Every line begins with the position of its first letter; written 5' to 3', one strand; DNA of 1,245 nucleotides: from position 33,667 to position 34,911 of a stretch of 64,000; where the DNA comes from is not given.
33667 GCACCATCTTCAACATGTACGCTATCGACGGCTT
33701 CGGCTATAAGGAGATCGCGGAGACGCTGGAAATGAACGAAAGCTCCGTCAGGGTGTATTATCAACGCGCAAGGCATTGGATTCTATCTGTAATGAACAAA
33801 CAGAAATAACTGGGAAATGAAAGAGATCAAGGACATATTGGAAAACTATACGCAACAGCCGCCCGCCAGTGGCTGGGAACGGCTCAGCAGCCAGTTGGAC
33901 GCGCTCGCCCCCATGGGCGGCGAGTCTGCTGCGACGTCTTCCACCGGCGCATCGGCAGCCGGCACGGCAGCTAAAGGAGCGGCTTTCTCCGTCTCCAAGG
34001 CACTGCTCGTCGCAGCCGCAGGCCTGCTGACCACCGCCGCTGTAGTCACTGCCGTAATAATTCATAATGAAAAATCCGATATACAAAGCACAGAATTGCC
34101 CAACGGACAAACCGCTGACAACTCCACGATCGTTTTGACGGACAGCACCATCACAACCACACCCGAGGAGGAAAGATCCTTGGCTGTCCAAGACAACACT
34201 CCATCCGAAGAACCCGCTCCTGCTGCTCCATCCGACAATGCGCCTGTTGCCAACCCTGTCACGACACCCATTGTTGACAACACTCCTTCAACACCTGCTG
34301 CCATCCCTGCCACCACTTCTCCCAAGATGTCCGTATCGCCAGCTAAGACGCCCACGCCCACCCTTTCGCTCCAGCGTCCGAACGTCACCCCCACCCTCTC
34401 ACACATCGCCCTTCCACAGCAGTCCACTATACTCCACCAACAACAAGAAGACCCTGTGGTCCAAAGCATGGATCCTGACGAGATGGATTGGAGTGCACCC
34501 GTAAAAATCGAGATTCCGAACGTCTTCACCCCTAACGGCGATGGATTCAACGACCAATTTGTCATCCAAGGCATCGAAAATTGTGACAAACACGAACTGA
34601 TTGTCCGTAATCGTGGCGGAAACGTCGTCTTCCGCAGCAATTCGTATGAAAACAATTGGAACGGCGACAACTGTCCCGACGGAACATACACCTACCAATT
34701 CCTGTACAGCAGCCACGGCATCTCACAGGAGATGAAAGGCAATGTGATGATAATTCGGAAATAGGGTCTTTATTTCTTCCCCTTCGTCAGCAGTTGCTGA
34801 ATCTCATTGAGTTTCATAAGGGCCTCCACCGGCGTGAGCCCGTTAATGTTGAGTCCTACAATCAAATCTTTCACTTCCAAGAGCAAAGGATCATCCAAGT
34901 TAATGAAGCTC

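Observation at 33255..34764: ECF sigma factor paired with a membrane-anchored partner whose only periplasmic module is a T9SS type-B sorting domain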

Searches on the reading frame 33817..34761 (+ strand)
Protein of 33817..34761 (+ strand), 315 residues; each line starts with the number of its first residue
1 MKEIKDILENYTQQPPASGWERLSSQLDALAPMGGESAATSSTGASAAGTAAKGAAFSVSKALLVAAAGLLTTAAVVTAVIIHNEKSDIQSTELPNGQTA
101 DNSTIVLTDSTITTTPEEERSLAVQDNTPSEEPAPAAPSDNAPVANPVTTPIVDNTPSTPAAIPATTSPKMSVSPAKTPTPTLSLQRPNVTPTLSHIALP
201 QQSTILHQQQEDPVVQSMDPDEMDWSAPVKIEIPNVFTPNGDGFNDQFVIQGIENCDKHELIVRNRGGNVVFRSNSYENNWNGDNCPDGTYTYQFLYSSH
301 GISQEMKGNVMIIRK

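Call 3: search_protein_families(library=pfam, proteins=[window:33817-34761:+], max_evalue=1)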
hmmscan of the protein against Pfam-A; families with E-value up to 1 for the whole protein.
window:33817-34761:+ (315 aa): 1 family
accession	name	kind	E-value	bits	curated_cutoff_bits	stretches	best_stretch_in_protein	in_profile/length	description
PF13585.12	CHU_C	-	4.9e-20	71.9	27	1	231-312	1-86/86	CHU_C Type IX secretion signal domain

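Call 4: search_protein_families(library=ncbifam, proteins=[window:33817-34761:+], max_evalue=1)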
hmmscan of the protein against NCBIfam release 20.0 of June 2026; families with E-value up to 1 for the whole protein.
window:33817-34761:+ (315 aa): 2 families
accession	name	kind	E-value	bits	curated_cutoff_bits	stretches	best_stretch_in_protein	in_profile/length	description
TIGR04131.1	Bac_Flav_CTERM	domain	9.1e-12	45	35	1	231-314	1-85/85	T9SS type B sorting domain-containing protein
NF033761.1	gliding_GltJ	equivalog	0.0028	16.8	450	1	38-196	348-506/671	adventurous gliding motility protein GltJ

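Call 5: find_homologous_proteins(query=window:33817-34761:+, max_evalue=0.001)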
Query window:33817-34761:+ (315 aa): 65 proteins with E <= 0.001 among 8000 candidates.
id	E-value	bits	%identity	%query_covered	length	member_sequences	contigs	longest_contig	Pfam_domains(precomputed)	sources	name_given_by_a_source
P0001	1.5e-200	683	99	100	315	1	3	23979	PF13585.13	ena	-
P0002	3.3e-199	678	99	100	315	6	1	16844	PF13585.13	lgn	-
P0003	9.5e-180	614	88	100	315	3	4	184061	PF13585.13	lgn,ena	-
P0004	2.2e-104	367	58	100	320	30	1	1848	PF13585.13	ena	-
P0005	1.8e-101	357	55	100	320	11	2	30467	PF13585.13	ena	-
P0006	1.4e-98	348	56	100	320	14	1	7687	PF13585.13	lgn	-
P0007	2.9e-85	304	48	100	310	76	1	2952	PF13585.13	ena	-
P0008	4.8e-82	294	48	100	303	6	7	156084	PF13585.13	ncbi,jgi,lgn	jgi:gliding motility-associated-like protein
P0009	4.5e-77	277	49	100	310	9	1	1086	PF13585.13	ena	-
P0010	1.5e-75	272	48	100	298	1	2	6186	PF13585.13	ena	-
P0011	1.8e-71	259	47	100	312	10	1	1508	PF13585.13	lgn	-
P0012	6.5e-69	251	43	100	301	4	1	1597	PF13585.13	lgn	-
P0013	1.4e-68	250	44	100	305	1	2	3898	PF13585.13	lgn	-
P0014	5.4e-68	248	44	100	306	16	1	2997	PF13585.13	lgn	-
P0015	8.5e-64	234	44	100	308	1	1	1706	PF13585.13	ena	-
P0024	4.9e-60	221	40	100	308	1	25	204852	PF13585.13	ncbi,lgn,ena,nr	ncbi:MAG: gliding motility-associated C-terminal domain-containing protein [Bacteroidales bacterium]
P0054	7.9e-38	149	32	99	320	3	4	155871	PF13585.13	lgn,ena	-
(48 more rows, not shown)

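Call 8: find_related_loci(query=A1, collection=genome_contigs, flank=6000)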
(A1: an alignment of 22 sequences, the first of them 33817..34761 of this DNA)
Query A1 (315 aa) in genome_contigs; peptide patterns used: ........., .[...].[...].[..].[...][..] (x = any residue, [..] = any of these).
600 stretches matched a pattern (row limit reached: there are more); 519 encode a relative of the query (tblastn E <= 1e-3); the best 80 are kept; 80 distinct loci.
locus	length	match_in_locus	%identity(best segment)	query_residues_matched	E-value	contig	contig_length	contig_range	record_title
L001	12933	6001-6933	31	4-314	6e-31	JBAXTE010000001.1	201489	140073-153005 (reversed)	MAG: Bacteroidota bacterium isolate ELA627 MAG627_1, whole genome shotgun sequence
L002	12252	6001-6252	48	231-315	7e-21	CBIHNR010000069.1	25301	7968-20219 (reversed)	MAG TPA_asm: uncultured Pedobacter sp. isolate SRR18156186_concoct_3 genome assembly, contig: ERZ27336839.323, whole gen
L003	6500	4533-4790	48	231-315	3e-20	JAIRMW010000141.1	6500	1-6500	MAG: Prevotellaceae bacterium isolate Cd354_bin121 k119_135502, whole genome shotgun sequence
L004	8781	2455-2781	43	228-313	7e-20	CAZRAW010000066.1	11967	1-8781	MAG TPA_asm: uncultured Lentimicrobiaceae bacterium isolate SRP128015_co4_62 genome assembly, contig: NODE_1304_length_1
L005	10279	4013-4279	46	227-315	6e-19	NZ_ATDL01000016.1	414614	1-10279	Sphingobacterium paucimobilis HER1398 contig16, whole genome shotgun sequence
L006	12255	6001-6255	45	229-314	1e-18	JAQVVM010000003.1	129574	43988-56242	MAG: Bacteroidales bacterium isolate STF1_8 NODE_165_length_129574_cov_5.845280_Sandtown_F1, whole genome shotgun sequen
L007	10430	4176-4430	48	231-314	2e-18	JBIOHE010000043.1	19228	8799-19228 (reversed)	MAG: Sphingobacteriales bacterium isolate GcC11-12 k141_309741_length_19228_cov_33.0000, whole genome shotgun sequence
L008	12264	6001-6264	44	226-314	2e-18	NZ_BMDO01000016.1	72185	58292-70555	Mucilaginibacter galii strain CCM 8711 sequence16, whole genome shotgun sequence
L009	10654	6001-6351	39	228-314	5e-18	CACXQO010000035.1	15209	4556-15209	MAG: uncultured Bacteroidia bacterium isolate RUG11504 genome assembly, contig: RUG11504_asm_35, whole genome shotgun se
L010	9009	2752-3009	44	231-314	7e-18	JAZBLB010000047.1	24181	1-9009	MAG: Bacteroidota bacterium isolate AB055-bin8 NODE_698_length_24181_cov_44.483918, whole genome shotgun sequence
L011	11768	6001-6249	47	233-314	1e-18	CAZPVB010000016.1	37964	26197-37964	MAG TPA_asm: uncultured Bacteroidales bacterium isolate SRP252850_co1_357 genome assembly, contig: NODE_1691_length_3796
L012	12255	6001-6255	41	231-314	2e-17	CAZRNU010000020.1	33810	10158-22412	MAG TPA_asm: uncultured Bacteroidales bacterium isolate binchicken_co168_322 genome assembly, contig: NODE_2233_length_3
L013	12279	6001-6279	41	228-314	7e-17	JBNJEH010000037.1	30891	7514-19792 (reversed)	MAG: Bacteroidota bacterium isolate Y23_14dBSe4.bin.65 NODE_956_length_30891_cov_10.476293, whole genome shotgun sequenc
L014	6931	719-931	49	226-291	3e-16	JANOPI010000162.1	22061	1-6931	MAG: Flavobacteriales bacterium isolate VAR_4_metabat_71 VAR_4_k141_339142, whole genome shotgun sequence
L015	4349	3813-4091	43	228-314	3e-16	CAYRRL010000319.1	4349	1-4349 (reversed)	MAG TPA_asm: uncultured Ferruginibacter sp. isolate SRP189682_co1_18 genome assembly, contig: NODE_61739_length_4349_cov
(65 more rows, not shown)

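Call 9: find_encoding_contigs(protein=P0008, flank=6000, max_places=2)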
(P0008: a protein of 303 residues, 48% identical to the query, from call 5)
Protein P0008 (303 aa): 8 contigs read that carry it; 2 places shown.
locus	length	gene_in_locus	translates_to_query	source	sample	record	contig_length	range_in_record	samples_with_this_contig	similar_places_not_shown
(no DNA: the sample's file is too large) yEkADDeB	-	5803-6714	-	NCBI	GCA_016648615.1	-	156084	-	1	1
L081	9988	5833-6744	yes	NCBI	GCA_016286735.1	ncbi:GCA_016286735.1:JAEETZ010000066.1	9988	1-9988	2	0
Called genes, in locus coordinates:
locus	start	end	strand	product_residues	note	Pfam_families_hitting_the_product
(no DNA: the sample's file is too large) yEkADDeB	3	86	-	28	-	?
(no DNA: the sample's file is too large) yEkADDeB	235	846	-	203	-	-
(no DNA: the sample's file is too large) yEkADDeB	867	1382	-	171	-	PF04542:Sigma70_r2, PF08281:Sigma70_r4_2, PF04545:Sigma70_r4 (weak)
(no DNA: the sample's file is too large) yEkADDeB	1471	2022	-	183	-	-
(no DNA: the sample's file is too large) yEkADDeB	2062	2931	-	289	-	PF09992:NAGPA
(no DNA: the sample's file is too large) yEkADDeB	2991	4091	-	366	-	PF02481:DNA_processg_A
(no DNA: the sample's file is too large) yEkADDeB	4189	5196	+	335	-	PF16125:DUF4837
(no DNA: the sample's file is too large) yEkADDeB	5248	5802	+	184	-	PF04542:Sigma70_r2, PF08281:Sigma70_r4_2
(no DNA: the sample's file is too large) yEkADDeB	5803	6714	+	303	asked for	PF13585:CHU_C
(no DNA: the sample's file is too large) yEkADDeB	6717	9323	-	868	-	PF01624:MutS_I, PF05188:MutS_II, PF05192:MutS_III, PF05190:MutS_IV, PF00488:MutS_V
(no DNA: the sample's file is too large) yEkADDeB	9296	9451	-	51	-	-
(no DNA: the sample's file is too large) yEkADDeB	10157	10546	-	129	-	-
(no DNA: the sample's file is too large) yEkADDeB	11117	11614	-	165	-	PF03938:OmpH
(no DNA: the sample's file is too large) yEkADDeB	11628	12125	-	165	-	PF03938:OmpH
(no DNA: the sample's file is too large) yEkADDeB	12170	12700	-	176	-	PF03938:OmpH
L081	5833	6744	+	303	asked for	PF13585:CHU_C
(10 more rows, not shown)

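Call 10: find_encoding_contigs(protein=P0024, flank=6000, max_places=2)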
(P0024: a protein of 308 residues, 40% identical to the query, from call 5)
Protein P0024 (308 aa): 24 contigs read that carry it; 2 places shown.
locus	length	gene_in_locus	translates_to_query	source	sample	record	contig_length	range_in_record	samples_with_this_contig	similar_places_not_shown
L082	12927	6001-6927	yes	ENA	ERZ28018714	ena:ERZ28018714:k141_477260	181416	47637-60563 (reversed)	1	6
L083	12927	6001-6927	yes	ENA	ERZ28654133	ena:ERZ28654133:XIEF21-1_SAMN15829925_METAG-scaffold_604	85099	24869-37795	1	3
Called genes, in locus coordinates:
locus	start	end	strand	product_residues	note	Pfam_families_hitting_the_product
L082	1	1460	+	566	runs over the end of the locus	PF00916:Sulfate_transp, PF01740:STAS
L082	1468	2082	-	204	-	PF09603:Fib_succ_major, PF26707:DUF8237 (faint)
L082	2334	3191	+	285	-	PF09992:NAGPA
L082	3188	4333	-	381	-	PF02481:DNA_processg_A, PF17782:WHD_DprA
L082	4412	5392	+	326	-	PF16125:DUF4837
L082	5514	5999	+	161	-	PF04542:Sigma70_r2, PF08281:Sigma70_r4_2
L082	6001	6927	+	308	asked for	PF13585:CHU_C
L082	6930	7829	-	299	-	PF01497:Peripla_BP_2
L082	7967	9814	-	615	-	PF01642:MM_CoA_mutase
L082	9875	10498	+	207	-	PF01569:PAP2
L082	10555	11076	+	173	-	PF00210:Ferritin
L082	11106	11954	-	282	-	-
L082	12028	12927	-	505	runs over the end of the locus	-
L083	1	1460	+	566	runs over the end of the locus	PF00916:Sulfate_transp, PF01740:STAS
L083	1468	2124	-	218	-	PF09603:Fib_succ_major, PF26707:DUF8237 (faint)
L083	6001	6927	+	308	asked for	PF13585:CHU_C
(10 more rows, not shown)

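Call 11: find_encoding_contigs(protein=P0054, flank=6000, max_places=2)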
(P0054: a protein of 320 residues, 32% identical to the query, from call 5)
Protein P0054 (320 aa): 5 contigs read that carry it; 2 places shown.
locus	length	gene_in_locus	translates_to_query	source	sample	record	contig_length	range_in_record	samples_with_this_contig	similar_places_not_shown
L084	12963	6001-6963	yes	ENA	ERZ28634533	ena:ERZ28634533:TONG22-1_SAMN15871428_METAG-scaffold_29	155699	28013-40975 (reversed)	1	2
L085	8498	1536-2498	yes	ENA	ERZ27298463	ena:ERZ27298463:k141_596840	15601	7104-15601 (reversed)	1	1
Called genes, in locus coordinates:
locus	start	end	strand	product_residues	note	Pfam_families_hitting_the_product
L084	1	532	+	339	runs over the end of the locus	PF14559:TPR_19, PF13414:TPR_11 (weak), PF14559:TPR_19 (weak), PF13431:TPR_17 (weak), PF13424:TPR_12 (weak), PF13432:TPR_16 (weak), PF14559:TPR_19 (weak), PF00515:TPR_1, +19 more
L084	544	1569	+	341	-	PF05496:RuvB_N, PF00004:AAA, PF07728:AAA_5 (faint), PF17864:AAA_lid_4, PF05491:WHD_RuvB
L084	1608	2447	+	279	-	PF13568:OMP_b-brl_2 (weak)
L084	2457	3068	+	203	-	PF01557:FAA_hydrolase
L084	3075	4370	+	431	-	PF00206:Lyase_1, PF10397:ADSL_C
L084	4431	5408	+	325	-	PF16125:DUF4837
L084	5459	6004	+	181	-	PF04542:Sigma70_r2, PF08281:Sigma70_r4_2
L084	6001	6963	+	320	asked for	PF13585:CHU_C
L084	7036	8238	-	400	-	PF12704:MacB_PCD, PF02687:FtsX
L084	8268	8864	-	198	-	-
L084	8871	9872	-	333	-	PF01515:PTA_PTB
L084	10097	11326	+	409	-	PF04389:Peptidase_M28, PF18962:Por_Secre_tail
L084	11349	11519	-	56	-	-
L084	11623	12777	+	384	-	PF13173:AAA_14, PF13635:DUF4143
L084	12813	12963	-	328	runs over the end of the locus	PF00892:EamA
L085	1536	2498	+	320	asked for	PF13585:CHU_C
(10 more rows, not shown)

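Call 37: search_solved_structures(query=A1, max_evalue=1, show_alignments=2)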
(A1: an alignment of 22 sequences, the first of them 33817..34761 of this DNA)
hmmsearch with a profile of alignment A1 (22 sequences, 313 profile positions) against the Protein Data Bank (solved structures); distinct sequences matched with E-value up to 1: 0.

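Call 42: search_protein_families(library=pfam, alignment_id=A4, max_evalue=0.01)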
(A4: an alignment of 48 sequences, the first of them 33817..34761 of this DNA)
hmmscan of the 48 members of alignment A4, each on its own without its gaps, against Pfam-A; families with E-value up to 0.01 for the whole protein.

A. member 1, window:33817-34761:+ (315 aa): 1 family
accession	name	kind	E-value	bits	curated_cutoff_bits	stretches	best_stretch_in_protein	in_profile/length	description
PF13585.12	CHU_C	-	4.9e-20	71.9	27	1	231-312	1-86/86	CHU_C Type IX secretion signal domain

B. families by the number of members that match (of 48 scanned): 11 families
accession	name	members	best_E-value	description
PF13585.12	CHU_C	14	2.2e-21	CHU_C Type IX secretion signal domain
PF13568.12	OMP_b-brl_2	12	1.7e-14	Outer membrane protein beta-barrel domain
PF13505.12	OMP_b-brl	8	6.4e-11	Outer membrane protein beta-barrel domain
PF18911.6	PKD_4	3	1.3e-26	PKD domain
PF19408.5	PKD_6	3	3.8e-09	PKD-like domain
PF00801.26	PKD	1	1.8e-19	PKD domain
PF19780.4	DUF6265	1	8.1e-12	Domain of unknown function (DUF6265)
PF23777.1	GEMI5_RBS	1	0.0004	GEMI5 RBS C-terminal domain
PF20594.3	DUF6794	1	0.0017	Domain of unknown function (DUF6794)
PF11087.14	PRD1_DD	1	0.0053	PRD1 phage membrane DNA delivery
PF12099.14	DUF3575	1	0.0098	Protein of unknown function (DUF3575)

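Call 49: predict_structure(alignment_id=A3)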
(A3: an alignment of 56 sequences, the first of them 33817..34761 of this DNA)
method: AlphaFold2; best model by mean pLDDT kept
length: 315 residues; sequences in the alignment: 56
mean_pLDDT: 59.2   pTM: 0.36
mean pLDDT of the five models: 59.2, 57.3, 53.8, 52.4, 52.1
residues with pLDDT >= 90: 62; 70-90: 36; 50-70: 60; < 50: 157
segments of 3 or more residues with pLDDT < 50: 34-131, 140-147, 150-152, 157-198
pLDDT, mean of each block of 10 residues (from residue 1): 58 60 66 45 42 42 37 37 38 36 32 35 38 48 46 46 41 44 40 45 61 70 74 89 88 92 96 95 91 94 93 89
secondary structure, 60 per line:
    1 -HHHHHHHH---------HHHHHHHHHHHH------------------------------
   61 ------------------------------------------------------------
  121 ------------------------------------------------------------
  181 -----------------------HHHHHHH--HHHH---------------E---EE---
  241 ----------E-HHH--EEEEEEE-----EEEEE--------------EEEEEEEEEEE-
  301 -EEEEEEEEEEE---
elements in order: H2-9 H19-30 H204-210 H213-216 E258-264 E270-274 E289-299 E302-312

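Call 53: fold_search(model_id=the predicted structure, library=pdb)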
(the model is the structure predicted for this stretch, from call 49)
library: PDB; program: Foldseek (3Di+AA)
matches with E <= 10: 1313; with E <= 0.001: 0
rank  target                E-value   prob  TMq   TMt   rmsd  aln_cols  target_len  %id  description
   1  6d1p_B                9.9e-03  0.99  0.19  0.08   6.2       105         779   12  Apo structure of Bacteroides uniformis beta-glucuronidase 3 (released 2018-10-17)
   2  8glk_D                1.2e-02  1.00  0.18  0.64   3.4        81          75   21  The Type 9 Secretion System dGldL peak II, NucA substrate bound complex (released 2024-01-31)
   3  5m11                  1.3e-02  1.00  0.20  0.09   4.0        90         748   16  Structural and functional probing of PorZ, an essential bacterial surface component of the type-IX secretion system of h (released 2016-11-09)
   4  3tp4_B                1.7e-02  0.99  0.18  0.13   4.4       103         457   13  Crystal Structure of engineered protein at the resolution 1.98A, Northeast Structural Genomics Consortium Target OR128 (released 2011-10-05)
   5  7jrl                  2.8e-02  1.00  0.16  0.11   3.8        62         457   19  The structure of CBM51-2 in complex with GlcNAc and INT domains from Clostridium perfringens ZmpB (released 2021-02-03)
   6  6tn6                  2.8e-02  0.93  0.13  0.09   9.7        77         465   12  X-ray structure of the endo-beta-1,4-mannanase from Thermotoga petrophila (released 2020-04-29)
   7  8gul_A                3.1e-02  0.98  0.19  0.14   7.5       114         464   10  Chitin-active AA10 LPMO (GbpA) complexed with Cu(II) from Vibrio campbellii (released 2023-06-21)
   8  8w90_F                3.5e-02  0.66  0.14  0.23   7.2        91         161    9  crystal structure of CD4-D1D2 with Nb457 (released 2024-09-04)
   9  6dxu_D                3.7e-02  0.91  0.19  0.08   5.3       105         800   17  Crystal Structure of Parabacteroides merdae Beta-Glucuronidase (GUS) (released 2019-02-27)
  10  6d1p_A                4.0e-02  0.95  0.19  0.08   6.3       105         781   12  Apo structure of Bacteroides uniformis beta-glucuronidase 3 (released 2018-10-17)
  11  9hbk_D                4.5e-02  0.97  0.15  0.36   5.6        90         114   11  Structure of A16/G9 in complex with A56/K2 (vaccinia virus) (released 2025-09-03)
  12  5vi4_E                4.5e-02  0.84  0.16  0.19   5.7        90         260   12  IL-33/ST2/IL-1RAcP ternary complex structure (released 2017-09-27)
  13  7jrm                  4.7e-02  0.99  0.15  0.11   2.8        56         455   18  The structure of CBM51-2 and INT domains from Clostridium perfringens ZmpB (released 2021-02-03)
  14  3mpc_A                4.7e-02  0.82  0.16  0.41   7.0       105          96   10  The crystal structure of a Fn3-like protein from Clostridium thermocellum (released 2010-08-11)
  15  4jkl_A                5.0e-02  0.94  0.16  0.09   7.9       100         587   11  Crystal Structure of Streptococcus agalactiae beta-glucuronidase in space group P21212 (released 2014-09-17)
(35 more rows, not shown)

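Call 79: search_protein_representatives(alignment_id=A3)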
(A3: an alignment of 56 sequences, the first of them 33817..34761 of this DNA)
Query: 56 sequences, 306 profile positions. Proteins with E-value up to 0.001 (for the whole library): 87348; up to 1e-10: 26970; up to 1e-30: 232. The best 150 are listed.
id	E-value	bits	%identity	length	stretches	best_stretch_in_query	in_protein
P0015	4.9e-108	378.0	-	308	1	1-306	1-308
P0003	2.2e-104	366.0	-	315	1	1-306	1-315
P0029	4.3e-100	351.9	-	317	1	1-306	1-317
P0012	1.3e-99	350.3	-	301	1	1-306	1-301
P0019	3.9e-98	345.4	-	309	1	1-306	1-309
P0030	4.2e-98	345.3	-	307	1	1-306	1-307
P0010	5.5e-97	341.7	-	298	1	1-306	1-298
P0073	4.9e-96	338.5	-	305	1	1-306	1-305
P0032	2.7e-93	329.6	-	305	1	1-306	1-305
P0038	5.1e-93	328.6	-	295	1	1-306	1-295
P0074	3.6e-91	322.6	-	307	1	1-306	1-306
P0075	2.2e-90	320.0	-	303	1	1-306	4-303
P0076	3.2e-90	319.4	-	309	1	1-306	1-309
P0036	9.0e-90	318.0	-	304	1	1-305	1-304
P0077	6.9e-87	308.5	-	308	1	1-305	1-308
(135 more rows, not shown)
